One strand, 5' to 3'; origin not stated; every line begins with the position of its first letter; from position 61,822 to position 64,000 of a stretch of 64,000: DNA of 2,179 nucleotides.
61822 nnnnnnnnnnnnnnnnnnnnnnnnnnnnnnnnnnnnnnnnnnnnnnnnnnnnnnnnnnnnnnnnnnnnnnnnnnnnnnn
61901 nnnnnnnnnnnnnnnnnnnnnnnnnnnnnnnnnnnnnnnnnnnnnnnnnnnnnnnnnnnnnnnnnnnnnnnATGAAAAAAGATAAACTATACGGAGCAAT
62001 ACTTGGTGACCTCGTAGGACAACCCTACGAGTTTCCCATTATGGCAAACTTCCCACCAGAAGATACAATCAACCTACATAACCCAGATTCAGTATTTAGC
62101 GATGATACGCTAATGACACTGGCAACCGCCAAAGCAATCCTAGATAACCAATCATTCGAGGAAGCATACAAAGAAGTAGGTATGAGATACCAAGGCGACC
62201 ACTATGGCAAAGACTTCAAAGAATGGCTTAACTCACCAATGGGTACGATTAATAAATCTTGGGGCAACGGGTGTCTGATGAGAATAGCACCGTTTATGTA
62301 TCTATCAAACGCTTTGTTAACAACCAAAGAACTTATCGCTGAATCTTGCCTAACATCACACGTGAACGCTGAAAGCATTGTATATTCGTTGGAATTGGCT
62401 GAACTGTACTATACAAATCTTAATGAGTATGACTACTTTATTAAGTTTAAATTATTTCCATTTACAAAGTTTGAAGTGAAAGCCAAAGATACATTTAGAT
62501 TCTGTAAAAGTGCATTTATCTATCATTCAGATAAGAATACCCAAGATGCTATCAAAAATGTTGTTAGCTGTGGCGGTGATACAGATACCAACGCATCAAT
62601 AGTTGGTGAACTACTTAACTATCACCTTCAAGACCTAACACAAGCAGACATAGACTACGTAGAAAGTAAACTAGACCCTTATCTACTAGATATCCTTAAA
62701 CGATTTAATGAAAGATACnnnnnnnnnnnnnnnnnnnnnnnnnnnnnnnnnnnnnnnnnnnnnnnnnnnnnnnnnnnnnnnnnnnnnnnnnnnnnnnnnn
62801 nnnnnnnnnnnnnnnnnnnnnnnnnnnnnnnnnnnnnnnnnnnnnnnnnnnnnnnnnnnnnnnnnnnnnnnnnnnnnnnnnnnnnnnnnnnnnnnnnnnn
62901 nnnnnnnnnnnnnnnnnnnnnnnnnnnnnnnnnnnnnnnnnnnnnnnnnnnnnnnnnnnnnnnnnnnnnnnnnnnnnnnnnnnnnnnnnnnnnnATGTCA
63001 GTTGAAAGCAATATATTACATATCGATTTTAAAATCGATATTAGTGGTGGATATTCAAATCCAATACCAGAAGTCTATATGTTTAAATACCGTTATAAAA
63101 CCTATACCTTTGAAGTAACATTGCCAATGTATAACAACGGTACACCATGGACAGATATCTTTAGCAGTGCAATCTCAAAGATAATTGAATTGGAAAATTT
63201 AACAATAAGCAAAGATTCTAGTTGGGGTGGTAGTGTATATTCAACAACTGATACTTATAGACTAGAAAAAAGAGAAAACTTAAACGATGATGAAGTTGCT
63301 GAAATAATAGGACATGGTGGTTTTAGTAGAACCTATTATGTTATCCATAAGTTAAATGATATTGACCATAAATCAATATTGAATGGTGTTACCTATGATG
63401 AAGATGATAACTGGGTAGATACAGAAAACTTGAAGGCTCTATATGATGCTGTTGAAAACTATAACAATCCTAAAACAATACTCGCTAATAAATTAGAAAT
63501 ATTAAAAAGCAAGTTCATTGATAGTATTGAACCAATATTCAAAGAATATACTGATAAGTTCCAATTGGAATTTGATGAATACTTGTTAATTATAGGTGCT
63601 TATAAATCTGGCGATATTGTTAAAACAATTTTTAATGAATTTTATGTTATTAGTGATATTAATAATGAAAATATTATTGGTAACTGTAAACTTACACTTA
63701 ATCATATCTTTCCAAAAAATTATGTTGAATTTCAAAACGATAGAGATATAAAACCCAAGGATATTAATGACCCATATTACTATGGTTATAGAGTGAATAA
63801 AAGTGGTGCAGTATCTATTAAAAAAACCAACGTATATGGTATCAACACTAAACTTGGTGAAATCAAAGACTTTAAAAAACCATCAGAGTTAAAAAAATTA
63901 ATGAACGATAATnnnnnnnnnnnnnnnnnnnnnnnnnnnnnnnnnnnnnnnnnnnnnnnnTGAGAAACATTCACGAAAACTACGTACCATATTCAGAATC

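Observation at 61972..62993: ADP-ribosylglycohydrolase with a translationally coupled 90-aa partner, 50 kb away from the ADP-ribose island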

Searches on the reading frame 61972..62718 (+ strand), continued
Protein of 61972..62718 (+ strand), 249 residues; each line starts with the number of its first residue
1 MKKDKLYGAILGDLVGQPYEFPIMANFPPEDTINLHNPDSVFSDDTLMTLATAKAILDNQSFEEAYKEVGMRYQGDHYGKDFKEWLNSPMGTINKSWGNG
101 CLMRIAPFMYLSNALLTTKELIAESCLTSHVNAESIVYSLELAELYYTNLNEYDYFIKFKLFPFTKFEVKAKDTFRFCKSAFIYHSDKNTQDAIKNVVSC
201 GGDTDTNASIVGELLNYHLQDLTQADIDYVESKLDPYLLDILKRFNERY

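Call 74: search_solved_structures(query=A2, max_evalue=0.01, show_alignments=2)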
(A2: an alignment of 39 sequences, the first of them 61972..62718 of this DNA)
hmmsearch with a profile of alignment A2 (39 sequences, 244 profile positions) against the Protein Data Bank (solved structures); distinct sequences matched with E-value up to 0.01: 17.
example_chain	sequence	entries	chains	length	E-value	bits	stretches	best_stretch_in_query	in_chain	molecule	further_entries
8za7_A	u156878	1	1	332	2.6e-14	56.8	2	7-149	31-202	Lmo0067 protein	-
6g1p_A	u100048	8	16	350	4.1e-09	39.7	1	5-132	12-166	ADP-ribosylhydrolase like 2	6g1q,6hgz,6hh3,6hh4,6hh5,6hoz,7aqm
2qty_A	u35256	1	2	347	3e-08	36.9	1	6-133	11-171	Poly(ADP-ribose) glycohydrolase ARH3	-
2woe_A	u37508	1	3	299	2.3e-07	34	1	10-217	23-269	ADP-RIBOSYL-[DINITROGEN REDUCTASE] GLYCOHYDROLASE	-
2g4k_A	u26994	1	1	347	2.6e-07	33.8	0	6-134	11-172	ADP-ribosylhydrolase 3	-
2foz_A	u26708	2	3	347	2.6e-07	33.8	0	6-134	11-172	ADP-ribosylhydrolase like 2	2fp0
2woc_A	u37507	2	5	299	2.7e-07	33.8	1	10-217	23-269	ADP-RIBOSYL-[DINITROGEN REDUCTASE] GLYCOHYDROLASE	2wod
5zqy_A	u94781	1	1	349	2.7e-07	33.8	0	6-134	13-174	Poly(ADP-ribose) glycohydrolase ARH3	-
9rfd_A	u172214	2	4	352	2.8e-07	33.7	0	6-134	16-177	ADP-ribosylhydrolase ARH3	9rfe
6d36_C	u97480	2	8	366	3.3e-07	33.5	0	6-134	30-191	Poly(ADP-ribose) glycohydrolase ARH3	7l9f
3g9d_A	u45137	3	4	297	9.5e-07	32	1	34-211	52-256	Dinitrogenase reductase activating glucohydrolase | Dinitrogenase reductase activacting glicohydrolase | ADP-ribosyl-(Dinitrogen reductase) hydrolase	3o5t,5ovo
7akr_AAA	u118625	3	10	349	1.6e-06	31.3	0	39-134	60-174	ADP-ribose glycohydrolase ARH3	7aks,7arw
6d3a_C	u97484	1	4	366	2.8e-06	30.5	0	6-134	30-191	Poly(ADP-ribose) glycohydrolase ARH3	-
1t5j_A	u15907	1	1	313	3e-06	30.4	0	154-220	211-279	Hypothetical protein MJ1187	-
7l9h_C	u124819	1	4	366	6.3e-06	29.3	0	6-134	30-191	ADP-ribose glycohydrolase ARH3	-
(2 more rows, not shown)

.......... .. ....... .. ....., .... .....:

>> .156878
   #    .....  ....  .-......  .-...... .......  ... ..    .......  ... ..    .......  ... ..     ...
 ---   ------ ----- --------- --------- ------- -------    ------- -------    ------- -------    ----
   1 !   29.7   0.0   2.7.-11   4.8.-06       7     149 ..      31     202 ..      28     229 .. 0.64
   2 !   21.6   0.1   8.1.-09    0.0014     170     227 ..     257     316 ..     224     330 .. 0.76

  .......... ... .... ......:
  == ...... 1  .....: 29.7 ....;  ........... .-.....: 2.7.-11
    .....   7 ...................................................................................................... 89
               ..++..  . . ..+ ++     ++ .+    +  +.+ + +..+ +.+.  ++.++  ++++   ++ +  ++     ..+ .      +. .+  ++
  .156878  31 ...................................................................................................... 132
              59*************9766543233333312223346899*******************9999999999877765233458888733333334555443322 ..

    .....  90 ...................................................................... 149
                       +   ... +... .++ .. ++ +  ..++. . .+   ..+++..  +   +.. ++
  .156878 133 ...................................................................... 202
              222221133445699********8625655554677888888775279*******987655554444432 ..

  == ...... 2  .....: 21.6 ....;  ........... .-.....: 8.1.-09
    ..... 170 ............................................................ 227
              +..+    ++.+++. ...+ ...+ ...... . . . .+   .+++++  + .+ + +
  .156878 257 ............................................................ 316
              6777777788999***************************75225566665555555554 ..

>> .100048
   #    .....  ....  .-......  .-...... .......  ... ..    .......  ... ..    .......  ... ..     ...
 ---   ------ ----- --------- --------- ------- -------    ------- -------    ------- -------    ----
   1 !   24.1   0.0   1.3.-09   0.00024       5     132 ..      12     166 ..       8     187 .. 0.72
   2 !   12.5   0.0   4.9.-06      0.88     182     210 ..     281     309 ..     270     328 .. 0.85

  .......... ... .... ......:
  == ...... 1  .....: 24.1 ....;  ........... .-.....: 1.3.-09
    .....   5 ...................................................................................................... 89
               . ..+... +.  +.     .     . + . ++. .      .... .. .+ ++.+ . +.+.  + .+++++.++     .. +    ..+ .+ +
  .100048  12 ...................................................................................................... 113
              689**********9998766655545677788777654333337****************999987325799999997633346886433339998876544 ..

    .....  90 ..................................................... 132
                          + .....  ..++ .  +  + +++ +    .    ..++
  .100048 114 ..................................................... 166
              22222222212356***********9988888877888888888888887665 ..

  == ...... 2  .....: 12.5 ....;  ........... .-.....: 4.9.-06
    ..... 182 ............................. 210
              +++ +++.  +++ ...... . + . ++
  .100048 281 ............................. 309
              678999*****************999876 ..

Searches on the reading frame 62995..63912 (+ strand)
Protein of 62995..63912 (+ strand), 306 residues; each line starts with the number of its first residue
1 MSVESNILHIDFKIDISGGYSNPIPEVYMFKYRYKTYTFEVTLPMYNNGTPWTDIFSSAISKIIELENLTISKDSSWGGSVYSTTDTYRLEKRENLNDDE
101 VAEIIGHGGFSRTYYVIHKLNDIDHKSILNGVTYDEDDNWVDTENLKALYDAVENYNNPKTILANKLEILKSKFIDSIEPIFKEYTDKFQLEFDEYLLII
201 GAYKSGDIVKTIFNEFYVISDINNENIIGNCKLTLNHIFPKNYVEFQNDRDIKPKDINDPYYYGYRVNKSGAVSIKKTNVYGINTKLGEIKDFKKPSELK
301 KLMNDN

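Call 3: search_protein_families(library=pfam, proteins=[window:62995-63912:+], max_evalue=0.1)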
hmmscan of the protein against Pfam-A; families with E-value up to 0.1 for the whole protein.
window:62995-63912:+ (306 aa): 1 family
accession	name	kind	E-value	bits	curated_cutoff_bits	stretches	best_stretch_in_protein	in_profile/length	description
PF22960.2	UBR1-like_wing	-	0.06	13.9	27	0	138-197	26-85/100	E3 ubiquitin-protein ligase UBR1-like, winged-helix domain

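Call 4: search_protein_families(library=phrogs, proteins=[window:62995-63912:+], max_evalue=0.01)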
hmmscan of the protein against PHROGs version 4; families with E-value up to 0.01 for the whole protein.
window:62995-63912:+ (306 aa): 0 families

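Call 15: search_protein_families(library=ncbifam, proteins=[window:62995-63912:+], max_evalue=0.1)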
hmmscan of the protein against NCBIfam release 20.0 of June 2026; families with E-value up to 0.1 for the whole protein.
window:62995-63912:+ (306 aa): 1 family
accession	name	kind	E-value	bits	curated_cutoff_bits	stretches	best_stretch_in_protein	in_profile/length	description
NF047741.1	antiphage_MADS6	equivalog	0.0055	15.3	460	1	82-125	479-523/612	methylation-associated defense system protein kinase MAD6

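Call 16: search_protein_families(library=padloc, proteins=[window:62995-63912:+], max_evalue=0.1)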
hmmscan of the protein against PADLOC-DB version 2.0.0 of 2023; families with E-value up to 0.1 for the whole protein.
window:62995-63912:+ (306 aa): 0 families
